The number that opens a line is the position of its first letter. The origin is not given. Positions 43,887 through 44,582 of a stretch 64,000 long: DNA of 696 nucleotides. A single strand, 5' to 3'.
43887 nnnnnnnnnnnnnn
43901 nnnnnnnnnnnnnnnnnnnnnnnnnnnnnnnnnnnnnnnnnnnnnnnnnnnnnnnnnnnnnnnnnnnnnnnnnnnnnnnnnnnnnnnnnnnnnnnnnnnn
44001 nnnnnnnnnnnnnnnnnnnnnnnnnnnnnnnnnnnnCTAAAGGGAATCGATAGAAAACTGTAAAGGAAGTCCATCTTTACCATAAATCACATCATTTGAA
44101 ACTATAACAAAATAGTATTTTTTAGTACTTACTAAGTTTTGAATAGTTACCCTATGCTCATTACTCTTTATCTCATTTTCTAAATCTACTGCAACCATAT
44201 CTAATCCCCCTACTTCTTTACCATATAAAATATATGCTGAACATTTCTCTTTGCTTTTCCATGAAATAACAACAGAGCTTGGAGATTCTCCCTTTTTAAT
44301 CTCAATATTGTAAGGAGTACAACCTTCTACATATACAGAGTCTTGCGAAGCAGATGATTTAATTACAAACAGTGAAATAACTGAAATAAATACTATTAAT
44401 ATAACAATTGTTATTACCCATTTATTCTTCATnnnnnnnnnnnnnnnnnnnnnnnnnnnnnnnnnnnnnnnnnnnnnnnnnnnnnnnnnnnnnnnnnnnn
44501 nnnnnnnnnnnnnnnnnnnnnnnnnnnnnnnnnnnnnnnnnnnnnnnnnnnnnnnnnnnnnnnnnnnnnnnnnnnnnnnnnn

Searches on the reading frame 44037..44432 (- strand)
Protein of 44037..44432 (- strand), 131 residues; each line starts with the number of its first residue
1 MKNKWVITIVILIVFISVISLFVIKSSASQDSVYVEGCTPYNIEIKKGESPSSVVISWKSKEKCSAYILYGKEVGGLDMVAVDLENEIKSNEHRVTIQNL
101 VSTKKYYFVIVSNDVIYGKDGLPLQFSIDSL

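Call 30: search_protein_families(library=pfam, proteins=[window:44037-44432:-], max_evalue=0.001)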
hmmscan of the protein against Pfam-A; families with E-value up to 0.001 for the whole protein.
window:44037-44432:- (131 aa): 2 families
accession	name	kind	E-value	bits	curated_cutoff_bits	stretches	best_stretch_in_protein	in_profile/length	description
PF16656.11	Pur_ac_phosph_N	-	5.6e-07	30.5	30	1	40-113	1-81/93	Purple acid Phosphatase, N-terminal domain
PF00041.27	fn3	-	1.5e-05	25.5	25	1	40-114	3-71/84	Fibronectin type III domain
